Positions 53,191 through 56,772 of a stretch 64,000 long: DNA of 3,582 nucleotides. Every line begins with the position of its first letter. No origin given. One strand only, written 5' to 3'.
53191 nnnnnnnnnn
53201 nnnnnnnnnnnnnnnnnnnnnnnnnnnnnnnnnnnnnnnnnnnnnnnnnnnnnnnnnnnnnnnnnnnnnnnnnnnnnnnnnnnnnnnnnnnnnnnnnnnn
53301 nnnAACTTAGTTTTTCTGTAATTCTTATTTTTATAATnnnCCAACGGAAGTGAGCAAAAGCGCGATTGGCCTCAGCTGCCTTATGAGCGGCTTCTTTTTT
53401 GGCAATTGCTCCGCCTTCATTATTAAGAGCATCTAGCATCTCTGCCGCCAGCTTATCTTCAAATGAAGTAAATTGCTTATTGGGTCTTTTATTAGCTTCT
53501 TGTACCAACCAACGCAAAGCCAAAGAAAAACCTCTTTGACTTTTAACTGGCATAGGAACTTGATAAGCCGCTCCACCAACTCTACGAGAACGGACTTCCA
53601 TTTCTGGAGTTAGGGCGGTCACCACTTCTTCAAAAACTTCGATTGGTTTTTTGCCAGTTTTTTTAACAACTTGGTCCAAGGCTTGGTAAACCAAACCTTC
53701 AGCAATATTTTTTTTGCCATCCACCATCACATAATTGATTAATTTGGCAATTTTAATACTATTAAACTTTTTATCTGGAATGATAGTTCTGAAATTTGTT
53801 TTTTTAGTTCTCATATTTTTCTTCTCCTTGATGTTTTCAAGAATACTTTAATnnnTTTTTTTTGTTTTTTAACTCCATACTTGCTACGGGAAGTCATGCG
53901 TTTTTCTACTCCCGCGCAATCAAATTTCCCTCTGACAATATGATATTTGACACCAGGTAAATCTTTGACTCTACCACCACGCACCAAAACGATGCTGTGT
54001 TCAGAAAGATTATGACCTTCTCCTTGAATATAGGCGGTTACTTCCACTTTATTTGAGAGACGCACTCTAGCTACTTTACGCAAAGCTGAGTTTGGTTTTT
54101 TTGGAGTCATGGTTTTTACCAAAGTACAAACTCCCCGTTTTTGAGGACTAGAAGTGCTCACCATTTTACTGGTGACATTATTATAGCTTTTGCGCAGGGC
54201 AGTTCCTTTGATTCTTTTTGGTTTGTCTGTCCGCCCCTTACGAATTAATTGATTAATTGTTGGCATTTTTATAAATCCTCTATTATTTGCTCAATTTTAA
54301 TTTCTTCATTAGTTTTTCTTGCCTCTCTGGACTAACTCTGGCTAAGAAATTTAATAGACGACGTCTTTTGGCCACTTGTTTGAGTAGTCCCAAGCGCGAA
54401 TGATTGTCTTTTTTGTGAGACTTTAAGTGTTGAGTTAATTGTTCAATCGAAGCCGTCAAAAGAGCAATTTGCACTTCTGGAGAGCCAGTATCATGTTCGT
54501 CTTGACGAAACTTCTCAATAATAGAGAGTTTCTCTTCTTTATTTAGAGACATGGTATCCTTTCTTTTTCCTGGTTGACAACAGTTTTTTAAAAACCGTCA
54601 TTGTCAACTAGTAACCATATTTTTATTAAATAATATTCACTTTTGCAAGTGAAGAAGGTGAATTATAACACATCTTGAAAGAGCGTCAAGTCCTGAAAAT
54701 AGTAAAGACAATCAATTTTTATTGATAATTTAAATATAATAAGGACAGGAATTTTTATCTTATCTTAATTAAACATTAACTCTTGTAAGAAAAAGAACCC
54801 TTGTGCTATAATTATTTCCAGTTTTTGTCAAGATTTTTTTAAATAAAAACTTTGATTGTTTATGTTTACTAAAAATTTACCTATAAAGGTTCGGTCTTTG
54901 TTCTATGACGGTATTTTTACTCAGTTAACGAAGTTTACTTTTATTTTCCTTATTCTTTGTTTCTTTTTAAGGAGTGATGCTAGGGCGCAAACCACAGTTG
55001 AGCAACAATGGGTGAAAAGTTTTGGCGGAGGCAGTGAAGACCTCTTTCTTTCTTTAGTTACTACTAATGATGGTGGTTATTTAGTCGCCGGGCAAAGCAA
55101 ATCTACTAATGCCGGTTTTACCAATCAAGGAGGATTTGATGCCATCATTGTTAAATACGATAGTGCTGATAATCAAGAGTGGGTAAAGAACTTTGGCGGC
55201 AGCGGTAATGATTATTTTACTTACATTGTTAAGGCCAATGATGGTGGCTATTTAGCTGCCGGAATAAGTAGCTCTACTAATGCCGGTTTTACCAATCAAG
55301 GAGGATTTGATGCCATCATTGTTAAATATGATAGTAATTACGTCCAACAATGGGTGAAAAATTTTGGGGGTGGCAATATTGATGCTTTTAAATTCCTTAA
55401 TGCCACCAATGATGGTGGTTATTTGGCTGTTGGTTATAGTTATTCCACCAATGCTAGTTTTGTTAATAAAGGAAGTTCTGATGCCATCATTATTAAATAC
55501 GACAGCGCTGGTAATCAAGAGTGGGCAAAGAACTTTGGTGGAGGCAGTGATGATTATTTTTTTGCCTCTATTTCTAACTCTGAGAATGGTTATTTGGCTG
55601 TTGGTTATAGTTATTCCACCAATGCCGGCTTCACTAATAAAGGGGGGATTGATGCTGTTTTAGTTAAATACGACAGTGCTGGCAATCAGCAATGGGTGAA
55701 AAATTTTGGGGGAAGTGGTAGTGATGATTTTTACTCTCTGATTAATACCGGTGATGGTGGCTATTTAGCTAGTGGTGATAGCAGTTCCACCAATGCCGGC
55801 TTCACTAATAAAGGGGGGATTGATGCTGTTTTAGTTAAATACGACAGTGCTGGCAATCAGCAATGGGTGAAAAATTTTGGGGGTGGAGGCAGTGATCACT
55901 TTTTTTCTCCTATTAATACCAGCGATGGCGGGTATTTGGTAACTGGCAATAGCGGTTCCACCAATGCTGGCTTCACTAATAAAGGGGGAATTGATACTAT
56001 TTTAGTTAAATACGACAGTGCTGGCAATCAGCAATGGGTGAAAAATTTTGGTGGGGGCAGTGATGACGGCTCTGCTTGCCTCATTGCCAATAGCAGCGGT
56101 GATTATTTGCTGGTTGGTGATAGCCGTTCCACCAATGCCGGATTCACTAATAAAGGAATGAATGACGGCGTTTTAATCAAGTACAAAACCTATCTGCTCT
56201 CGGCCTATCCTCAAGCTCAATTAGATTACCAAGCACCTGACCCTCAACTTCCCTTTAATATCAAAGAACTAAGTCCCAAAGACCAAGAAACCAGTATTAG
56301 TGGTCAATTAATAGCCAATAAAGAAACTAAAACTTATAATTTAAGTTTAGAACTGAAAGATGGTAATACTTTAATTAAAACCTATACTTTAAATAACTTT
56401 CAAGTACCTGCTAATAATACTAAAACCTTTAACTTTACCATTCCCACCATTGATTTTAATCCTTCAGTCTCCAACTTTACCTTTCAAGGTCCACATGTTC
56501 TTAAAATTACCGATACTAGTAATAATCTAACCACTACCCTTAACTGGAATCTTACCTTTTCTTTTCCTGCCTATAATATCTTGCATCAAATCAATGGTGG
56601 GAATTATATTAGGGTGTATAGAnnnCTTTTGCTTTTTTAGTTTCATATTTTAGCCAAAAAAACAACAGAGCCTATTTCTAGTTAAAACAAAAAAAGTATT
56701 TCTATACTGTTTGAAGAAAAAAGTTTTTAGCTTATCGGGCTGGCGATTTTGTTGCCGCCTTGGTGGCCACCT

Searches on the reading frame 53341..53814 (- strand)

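Call 88: search_protein_families(library=pfam, proteins=[window:53341-53814:-], max_evalue=0.001)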
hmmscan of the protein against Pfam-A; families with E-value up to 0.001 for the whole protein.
window:53341-53814:- (158 aa): 2 families
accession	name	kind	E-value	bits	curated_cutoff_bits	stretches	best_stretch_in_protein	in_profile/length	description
PF00177.27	Ribosomal_S7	-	8e-52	175.2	24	1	2-151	2-148/148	Ribosomal protein S7p/S5e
PF13618.11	Gluconate_2-dh3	-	0.00083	20.2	23.4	0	48-154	38-105/135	Gluconate 2-dehydrogenase subunit 3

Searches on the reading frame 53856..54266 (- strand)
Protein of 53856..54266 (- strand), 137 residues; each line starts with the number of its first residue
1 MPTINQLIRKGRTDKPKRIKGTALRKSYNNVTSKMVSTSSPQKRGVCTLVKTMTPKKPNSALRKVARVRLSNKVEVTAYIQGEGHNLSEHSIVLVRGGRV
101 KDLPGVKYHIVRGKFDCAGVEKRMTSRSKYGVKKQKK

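Call 88: search_protein_families(library=pfam, proteins=[window:53856-54266:-], max_evalue=0.001)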
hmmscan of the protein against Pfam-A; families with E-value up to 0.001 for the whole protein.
window:53856-54266:- (137 aa): 1 family
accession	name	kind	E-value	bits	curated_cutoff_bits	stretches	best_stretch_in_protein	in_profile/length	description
PF00164.32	Ribosom_S12_S23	-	1.8e-35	121.4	22.3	1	38-136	9-109/110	Ribosomal protein S12/S23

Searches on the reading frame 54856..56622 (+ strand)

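Call 88: search_protein_families(library=pfam, proteins=[window:54856-56622:+], max_evalue=0.001)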
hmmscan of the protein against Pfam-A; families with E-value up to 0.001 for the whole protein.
window:54856-56622:+ (589 aa): 2 families
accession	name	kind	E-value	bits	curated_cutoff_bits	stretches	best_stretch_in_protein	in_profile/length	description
PF14200.12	RicinB_lectin_2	-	6.2e-05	24.1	25.6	0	277-344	2-60/89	Ricin-type beta-trefoil lectin domain-like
PF18918.5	DUF5669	-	0.00094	19.1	25.9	0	66-77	47-58/76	Family of unknown function (DUF5669)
